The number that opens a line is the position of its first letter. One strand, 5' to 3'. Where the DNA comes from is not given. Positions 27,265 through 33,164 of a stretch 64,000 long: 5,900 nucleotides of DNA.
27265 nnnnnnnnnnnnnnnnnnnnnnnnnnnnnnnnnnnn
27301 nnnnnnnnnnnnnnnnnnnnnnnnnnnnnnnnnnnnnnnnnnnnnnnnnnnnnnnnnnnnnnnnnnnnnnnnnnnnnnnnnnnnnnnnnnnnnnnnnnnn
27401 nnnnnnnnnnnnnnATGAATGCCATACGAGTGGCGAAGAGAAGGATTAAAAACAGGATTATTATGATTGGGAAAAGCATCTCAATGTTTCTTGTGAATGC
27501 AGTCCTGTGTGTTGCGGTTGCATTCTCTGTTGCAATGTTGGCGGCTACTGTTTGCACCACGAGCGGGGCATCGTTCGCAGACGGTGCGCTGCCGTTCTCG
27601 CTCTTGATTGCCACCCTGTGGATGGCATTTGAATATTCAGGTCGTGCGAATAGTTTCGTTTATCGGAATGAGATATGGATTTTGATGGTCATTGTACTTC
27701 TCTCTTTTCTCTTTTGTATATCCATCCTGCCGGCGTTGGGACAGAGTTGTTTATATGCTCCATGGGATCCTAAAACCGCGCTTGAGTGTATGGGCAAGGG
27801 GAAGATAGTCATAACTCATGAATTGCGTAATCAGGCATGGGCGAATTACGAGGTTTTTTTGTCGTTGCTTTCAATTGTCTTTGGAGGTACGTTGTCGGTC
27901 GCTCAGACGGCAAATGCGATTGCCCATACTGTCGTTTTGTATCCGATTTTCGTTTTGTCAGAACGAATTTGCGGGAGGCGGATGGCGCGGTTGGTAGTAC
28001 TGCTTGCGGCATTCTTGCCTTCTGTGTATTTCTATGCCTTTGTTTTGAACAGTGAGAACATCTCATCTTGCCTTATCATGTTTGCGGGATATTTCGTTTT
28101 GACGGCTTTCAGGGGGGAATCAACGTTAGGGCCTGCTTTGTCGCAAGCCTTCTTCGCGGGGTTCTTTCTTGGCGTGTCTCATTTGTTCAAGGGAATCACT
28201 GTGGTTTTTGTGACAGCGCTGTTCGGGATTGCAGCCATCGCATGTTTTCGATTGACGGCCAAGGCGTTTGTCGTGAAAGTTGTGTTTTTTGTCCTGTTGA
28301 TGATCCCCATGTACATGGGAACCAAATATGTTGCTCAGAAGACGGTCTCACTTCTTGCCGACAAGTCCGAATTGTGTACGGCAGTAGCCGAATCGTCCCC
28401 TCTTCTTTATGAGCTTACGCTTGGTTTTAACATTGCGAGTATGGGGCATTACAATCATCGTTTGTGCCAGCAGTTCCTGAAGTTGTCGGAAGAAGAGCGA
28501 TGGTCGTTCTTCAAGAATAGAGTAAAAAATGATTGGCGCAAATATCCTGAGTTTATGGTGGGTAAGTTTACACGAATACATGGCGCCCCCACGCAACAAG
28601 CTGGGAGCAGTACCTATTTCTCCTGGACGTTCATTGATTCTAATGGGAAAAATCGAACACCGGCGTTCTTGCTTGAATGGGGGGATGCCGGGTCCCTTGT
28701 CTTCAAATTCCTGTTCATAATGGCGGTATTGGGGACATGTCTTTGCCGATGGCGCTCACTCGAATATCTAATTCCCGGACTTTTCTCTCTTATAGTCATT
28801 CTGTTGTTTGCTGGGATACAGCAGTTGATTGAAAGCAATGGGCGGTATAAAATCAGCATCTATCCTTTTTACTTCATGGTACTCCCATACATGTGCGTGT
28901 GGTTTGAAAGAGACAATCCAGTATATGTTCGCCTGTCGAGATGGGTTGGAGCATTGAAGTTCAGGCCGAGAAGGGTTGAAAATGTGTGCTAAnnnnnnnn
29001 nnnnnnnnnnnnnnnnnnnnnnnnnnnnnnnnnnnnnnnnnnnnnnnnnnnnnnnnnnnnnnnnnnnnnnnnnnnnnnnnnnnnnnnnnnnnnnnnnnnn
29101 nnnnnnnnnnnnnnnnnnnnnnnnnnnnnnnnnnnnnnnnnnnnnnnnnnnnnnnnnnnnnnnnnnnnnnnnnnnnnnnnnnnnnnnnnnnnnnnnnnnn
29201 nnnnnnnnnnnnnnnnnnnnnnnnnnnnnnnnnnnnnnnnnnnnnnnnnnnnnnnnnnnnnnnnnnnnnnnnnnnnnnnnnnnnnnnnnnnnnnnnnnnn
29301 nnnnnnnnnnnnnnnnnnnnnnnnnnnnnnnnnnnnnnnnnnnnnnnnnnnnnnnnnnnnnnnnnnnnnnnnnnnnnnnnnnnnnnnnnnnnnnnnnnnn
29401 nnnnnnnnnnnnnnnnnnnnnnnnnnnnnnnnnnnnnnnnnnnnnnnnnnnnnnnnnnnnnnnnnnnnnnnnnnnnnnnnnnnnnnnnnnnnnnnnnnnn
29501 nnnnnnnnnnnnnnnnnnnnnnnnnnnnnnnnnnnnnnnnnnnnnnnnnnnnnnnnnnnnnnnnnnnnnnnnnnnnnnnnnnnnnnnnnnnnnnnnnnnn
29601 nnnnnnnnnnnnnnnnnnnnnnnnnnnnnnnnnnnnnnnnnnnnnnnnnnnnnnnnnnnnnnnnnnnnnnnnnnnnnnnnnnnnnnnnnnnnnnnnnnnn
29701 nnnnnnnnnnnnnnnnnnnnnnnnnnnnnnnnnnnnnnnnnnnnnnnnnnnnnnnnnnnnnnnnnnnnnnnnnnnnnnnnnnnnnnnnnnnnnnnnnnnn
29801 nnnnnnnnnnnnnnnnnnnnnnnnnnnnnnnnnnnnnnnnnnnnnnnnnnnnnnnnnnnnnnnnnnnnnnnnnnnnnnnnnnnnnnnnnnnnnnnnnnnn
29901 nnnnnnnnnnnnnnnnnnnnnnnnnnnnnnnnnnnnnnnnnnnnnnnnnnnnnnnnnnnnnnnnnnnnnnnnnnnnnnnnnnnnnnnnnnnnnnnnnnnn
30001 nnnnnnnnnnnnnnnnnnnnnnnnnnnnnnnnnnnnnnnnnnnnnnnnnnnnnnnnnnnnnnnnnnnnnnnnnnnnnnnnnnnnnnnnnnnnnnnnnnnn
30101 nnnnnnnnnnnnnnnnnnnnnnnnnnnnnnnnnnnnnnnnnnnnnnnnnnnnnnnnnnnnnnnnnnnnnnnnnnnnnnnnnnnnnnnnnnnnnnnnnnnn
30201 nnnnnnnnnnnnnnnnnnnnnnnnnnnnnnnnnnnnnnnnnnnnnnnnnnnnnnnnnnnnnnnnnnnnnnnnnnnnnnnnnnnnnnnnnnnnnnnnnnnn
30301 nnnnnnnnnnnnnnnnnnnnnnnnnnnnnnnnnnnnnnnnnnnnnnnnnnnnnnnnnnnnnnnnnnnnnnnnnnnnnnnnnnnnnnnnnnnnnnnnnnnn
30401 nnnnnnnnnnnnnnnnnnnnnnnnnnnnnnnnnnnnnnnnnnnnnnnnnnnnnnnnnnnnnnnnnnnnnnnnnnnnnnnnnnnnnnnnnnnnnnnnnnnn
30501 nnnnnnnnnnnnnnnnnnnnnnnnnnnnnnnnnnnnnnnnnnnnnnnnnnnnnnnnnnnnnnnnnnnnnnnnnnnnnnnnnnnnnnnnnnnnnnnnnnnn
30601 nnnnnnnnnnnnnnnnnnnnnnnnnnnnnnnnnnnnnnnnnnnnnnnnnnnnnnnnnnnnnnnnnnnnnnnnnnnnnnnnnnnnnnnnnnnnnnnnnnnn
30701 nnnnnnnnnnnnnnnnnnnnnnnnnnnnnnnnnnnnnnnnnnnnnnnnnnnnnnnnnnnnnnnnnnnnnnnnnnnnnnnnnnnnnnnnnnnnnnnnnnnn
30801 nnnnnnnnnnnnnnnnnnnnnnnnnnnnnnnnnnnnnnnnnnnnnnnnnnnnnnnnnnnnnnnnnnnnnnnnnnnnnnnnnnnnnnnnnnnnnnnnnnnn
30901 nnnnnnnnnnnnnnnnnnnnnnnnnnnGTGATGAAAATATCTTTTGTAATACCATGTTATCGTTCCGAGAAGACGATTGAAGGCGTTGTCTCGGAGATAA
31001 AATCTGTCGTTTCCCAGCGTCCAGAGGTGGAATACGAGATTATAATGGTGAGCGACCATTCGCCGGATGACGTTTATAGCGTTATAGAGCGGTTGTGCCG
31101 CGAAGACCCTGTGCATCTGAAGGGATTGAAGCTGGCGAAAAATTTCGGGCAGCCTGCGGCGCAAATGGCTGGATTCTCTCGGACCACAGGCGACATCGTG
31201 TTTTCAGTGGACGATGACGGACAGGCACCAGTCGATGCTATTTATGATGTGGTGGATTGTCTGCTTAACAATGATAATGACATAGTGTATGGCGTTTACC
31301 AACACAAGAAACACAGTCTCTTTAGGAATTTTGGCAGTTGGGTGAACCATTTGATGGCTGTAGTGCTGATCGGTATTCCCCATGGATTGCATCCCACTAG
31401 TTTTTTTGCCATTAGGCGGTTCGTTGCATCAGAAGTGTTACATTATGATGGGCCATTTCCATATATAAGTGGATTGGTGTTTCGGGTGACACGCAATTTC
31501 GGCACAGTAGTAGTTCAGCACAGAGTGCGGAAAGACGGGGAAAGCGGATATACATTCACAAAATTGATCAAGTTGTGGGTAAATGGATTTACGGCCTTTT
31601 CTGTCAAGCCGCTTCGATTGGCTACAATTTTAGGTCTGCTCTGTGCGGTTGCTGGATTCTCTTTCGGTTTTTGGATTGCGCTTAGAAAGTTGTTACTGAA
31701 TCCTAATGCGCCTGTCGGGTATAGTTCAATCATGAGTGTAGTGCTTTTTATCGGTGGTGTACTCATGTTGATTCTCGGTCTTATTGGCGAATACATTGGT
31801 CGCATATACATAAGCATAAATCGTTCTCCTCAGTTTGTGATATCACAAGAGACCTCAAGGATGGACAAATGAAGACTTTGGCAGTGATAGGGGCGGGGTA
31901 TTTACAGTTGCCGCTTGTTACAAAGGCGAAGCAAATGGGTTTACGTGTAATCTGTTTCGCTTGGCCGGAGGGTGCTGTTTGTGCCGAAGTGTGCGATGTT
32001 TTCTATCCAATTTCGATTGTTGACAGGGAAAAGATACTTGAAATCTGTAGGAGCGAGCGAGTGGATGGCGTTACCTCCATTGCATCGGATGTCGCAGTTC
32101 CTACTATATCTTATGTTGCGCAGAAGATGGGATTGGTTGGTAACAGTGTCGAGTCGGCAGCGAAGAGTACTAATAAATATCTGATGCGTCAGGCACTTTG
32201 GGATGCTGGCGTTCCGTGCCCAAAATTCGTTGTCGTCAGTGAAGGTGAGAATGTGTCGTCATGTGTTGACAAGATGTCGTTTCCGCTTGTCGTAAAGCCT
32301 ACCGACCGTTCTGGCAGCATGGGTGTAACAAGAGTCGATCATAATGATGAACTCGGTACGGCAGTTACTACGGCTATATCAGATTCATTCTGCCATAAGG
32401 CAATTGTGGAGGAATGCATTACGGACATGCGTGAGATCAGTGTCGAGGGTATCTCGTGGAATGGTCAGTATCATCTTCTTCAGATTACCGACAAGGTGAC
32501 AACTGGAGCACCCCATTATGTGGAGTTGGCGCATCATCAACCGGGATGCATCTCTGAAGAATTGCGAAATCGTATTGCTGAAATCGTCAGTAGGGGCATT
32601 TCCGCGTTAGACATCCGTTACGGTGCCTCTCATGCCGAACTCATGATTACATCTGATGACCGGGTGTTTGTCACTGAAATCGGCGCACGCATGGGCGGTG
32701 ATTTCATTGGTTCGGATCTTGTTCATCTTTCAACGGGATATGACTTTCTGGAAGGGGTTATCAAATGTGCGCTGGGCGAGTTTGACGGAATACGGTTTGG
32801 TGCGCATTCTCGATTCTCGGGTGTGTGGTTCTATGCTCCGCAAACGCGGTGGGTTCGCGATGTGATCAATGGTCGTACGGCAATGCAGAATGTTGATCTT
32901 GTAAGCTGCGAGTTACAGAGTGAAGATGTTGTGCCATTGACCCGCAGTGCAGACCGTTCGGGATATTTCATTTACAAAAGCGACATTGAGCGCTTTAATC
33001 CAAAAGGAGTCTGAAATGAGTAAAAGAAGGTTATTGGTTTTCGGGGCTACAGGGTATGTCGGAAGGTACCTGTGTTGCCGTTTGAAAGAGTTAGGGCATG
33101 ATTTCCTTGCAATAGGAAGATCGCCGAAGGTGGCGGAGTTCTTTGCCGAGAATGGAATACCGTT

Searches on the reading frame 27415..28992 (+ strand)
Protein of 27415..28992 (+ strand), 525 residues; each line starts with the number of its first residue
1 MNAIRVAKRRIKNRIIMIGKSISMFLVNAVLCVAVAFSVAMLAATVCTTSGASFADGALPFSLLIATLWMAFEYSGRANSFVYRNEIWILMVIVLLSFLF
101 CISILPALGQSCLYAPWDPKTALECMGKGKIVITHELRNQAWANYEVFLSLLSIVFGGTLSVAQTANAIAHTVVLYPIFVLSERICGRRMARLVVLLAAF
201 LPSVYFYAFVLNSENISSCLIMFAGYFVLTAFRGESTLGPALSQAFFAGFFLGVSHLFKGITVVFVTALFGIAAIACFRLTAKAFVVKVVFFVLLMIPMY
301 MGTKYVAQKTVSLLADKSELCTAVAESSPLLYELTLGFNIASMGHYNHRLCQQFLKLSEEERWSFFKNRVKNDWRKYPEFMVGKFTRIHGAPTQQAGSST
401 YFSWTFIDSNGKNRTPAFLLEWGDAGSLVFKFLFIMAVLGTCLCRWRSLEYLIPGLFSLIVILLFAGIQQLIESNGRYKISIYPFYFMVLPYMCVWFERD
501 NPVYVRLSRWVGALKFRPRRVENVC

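Call 8: search_protein_families(library=pfam, proteins=[window:27415-28992:+], max_evalue=0.001)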
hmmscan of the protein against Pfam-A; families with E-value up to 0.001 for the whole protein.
window:27415-28992:+ (525 aa): 1 family
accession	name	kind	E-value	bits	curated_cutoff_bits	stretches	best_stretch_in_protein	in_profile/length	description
PF13231.12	PMT_2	-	1.3e-05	25.9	26.1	1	148-297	9-154/160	Dolichyl-phosphate-mannose-protein mannosyltransferase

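Call 75: search_protein_families(library=ncbifam, proteins=[window:27415-28992:+], max_evalue=0.001)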
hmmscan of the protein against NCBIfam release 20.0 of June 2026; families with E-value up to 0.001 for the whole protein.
window:27415-28992:+ (525 aa): 0 families

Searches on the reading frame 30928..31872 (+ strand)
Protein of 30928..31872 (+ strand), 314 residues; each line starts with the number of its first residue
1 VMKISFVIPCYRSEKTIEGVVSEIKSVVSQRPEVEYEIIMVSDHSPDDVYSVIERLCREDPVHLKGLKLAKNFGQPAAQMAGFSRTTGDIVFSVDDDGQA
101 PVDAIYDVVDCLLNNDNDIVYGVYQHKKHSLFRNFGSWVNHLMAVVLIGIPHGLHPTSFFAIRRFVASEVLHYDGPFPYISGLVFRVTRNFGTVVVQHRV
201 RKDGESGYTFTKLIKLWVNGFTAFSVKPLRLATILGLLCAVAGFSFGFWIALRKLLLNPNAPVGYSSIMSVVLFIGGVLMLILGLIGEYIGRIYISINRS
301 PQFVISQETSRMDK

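Call 8: search_protein_families(library=pfam, proteins=[window:30928-31872:+], max_evalue=0.001)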
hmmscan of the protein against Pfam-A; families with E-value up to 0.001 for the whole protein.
window:30928-31872:+ (314 aa): 3 families
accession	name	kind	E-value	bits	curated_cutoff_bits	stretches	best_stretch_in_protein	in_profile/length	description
PF00535.33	Glycos_transf_2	-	1.3e-21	77.7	23.3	1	5-168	1-165/168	Glycosyl transferase family 2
PF10111.15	Glyco_tranf_2_2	-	2e-07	31.2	27.3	1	5-125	1-125/276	Glycosyltransferase like family 2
PF13641.12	Glyco_tranf_2_3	-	7e-05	23.4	27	1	4-145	3-132/230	Glycosyltransferase like family 2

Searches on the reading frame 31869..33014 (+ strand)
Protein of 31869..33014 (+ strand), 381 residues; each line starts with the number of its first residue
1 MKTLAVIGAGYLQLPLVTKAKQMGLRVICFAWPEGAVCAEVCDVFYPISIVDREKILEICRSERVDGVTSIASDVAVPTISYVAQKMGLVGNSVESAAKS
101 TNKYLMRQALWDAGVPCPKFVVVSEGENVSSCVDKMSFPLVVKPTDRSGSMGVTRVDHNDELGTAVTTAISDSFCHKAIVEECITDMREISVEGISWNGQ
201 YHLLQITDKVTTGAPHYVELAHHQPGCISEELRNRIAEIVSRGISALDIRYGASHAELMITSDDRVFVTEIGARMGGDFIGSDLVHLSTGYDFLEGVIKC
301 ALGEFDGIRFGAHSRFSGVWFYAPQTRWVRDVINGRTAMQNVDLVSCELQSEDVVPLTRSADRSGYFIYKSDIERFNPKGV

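Call 8: search_protein_families(library=pfam, proteins=[window:31869-33014:+], max_evalue=0.001)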
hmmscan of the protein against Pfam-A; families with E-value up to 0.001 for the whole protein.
window:31869-33014:+ (381 aa): 6 families
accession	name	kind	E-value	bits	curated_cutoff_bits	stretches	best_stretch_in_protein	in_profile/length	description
PF13535.11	ATP-grasp_4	-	3.8e-18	66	27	1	137-278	2-156/160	ATP-grasp domain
PF07478.18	Dala_Dala_lig_C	-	4.6e-13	49.6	24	1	112-272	4-173/204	D-ala D-ala ligase C-terminus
PF02222.28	ATP-grasp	-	4.7e-11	43.1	27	1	109-274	2-162/179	ATP-grasp domain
PF02786.22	CPSase_L_D2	-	5.3e-09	36.3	19.8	1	105-304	4-206/211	Carbamoyl-phosphate synthase L chain, ATP binding domain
PF02655.19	ATP-grasp_3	-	9.2e-07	29.5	23.2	1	102-277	3-159/160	ATP-grasp domain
PF01071.24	GARS_A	-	4.2e-06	27.2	27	1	101-204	1-108/194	Phosphoribosylglycinamide synthetase, ATP-grasp (A) domain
